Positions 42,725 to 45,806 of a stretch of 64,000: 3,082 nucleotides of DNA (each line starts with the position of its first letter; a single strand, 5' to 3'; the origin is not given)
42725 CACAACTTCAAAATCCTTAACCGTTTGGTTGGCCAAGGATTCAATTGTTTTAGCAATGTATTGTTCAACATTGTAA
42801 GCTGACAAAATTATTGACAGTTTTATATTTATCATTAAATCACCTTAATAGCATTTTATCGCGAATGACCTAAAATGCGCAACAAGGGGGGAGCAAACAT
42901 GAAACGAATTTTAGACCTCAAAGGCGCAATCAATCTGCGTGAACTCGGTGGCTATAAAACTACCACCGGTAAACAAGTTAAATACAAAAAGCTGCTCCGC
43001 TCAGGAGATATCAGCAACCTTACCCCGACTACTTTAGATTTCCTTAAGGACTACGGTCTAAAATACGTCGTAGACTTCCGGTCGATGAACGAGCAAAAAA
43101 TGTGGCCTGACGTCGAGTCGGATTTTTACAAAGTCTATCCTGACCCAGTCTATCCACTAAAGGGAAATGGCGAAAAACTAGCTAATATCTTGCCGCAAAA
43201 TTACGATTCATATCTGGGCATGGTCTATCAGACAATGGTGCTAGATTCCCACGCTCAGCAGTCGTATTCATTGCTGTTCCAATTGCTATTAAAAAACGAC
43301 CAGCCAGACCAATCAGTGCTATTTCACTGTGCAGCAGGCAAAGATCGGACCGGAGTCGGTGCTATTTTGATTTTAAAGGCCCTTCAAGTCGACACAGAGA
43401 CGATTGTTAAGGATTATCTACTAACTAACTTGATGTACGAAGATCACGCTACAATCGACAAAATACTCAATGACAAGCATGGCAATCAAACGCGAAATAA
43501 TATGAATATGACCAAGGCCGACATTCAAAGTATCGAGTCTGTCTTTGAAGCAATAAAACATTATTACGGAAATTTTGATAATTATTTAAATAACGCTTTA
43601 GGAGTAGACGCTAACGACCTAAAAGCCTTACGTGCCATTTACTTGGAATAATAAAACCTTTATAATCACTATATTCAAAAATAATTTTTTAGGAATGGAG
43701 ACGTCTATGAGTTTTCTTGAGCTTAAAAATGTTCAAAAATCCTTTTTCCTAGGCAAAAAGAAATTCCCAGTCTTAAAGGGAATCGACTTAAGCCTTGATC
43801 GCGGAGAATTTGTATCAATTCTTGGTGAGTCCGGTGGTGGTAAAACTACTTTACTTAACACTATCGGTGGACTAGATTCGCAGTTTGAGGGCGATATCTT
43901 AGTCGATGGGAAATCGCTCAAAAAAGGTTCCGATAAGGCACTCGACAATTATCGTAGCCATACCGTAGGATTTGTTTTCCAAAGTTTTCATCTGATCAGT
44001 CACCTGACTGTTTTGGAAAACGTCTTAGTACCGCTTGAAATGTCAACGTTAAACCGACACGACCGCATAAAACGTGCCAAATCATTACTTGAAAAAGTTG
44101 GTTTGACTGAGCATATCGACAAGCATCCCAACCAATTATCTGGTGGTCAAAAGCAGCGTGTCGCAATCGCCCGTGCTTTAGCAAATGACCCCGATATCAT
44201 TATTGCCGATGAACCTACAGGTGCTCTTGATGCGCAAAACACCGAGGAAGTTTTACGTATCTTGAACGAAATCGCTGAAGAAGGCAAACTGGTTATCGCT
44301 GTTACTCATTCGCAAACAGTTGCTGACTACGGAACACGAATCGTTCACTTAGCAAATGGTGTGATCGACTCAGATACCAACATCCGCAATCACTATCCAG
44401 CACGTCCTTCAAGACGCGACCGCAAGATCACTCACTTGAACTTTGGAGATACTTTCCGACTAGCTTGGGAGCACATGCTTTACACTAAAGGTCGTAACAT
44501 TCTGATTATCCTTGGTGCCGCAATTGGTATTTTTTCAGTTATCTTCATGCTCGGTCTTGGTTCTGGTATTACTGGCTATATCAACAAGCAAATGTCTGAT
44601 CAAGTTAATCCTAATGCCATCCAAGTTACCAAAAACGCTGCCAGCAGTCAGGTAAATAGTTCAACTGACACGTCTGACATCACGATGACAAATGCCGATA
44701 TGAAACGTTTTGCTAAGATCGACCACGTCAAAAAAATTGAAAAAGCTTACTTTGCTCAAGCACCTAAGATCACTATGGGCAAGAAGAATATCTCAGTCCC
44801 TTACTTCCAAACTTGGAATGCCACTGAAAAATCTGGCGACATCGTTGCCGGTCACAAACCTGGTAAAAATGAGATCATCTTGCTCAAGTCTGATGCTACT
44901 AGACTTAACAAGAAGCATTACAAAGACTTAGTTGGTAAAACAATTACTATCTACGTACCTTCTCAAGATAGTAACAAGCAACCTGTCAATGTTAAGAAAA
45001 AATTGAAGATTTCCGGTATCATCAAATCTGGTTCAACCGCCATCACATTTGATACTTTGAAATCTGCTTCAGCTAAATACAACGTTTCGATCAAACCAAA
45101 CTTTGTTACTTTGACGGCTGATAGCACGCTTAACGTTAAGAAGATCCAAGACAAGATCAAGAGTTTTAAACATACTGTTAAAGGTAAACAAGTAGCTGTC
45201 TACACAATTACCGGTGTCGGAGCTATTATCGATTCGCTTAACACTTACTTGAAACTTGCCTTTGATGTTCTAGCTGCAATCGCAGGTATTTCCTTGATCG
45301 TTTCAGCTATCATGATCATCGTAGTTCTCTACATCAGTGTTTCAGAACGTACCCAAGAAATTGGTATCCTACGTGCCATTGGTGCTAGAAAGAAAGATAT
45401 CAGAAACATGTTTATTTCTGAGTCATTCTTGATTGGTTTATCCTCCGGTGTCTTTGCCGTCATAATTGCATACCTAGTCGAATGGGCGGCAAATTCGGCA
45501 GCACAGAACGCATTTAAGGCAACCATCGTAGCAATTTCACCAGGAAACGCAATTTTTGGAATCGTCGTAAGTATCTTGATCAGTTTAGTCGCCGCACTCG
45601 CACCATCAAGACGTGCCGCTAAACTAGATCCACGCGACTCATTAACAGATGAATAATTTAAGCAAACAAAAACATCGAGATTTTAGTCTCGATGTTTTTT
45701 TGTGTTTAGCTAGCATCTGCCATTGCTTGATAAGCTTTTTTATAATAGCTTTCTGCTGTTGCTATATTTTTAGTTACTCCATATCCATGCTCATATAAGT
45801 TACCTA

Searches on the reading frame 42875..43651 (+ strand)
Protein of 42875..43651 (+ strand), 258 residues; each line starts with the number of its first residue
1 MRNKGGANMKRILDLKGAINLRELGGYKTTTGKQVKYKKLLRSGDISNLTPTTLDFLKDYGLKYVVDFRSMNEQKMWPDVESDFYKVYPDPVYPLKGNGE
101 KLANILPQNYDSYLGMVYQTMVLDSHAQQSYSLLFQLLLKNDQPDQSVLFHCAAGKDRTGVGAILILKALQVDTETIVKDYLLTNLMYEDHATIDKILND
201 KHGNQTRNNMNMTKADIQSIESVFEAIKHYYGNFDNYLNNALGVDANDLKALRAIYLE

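Call 93: search_protein_families(library=pfam, proteins=[window:42875-43651:+], max_evalue=0.00001)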
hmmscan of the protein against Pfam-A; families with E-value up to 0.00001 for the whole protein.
window:42875-43651:+ (258 aa): 1 family
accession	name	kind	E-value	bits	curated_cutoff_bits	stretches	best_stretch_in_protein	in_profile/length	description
PF13350.11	Y_phosphatase3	-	8.8e-61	206.4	22.2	1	13-258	1-240/240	Tyrosine phosphatase family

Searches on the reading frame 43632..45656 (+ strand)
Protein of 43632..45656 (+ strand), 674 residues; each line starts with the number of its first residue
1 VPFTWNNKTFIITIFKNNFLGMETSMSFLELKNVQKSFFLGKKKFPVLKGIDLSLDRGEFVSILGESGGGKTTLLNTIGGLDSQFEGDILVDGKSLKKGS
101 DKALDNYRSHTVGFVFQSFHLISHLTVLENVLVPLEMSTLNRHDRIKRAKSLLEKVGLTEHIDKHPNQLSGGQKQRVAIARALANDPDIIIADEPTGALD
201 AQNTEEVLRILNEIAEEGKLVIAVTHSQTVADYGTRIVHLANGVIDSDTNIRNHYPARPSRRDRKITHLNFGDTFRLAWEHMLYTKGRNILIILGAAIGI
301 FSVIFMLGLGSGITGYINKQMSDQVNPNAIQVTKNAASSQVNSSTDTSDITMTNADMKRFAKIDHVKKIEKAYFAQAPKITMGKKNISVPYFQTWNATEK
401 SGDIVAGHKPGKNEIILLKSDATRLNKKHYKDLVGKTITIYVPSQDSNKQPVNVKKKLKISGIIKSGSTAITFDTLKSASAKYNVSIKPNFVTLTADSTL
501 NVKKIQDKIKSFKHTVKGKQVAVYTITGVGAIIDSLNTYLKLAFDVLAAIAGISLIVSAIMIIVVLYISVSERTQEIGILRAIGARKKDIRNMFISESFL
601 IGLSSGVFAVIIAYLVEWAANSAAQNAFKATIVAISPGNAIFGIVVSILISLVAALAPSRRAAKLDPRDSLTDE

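Call 93: search_protein_families(library=pfam, proteins=[window:43632-45656:+], max_evalue=0.00001)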
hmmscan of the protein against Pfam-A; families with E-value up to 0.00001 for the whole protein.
window:43632-45656:+ (674 aa): 3 families
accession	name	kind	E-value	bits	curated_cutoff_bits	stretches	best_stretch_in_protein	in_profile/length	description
PF00005.33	ABC_tran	-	2.3e-34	119.4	25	1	48-196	1-136/137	ABC transporter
PF02687.27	FtsX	-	4.6e-23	82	25.5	1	549-667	2-120/120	FtsX-like permease C-terminal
PF12704.14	MacB_PCD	-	1.1e-13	52.4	27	1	291-511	3-206/207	MacB-like periplasmic core domain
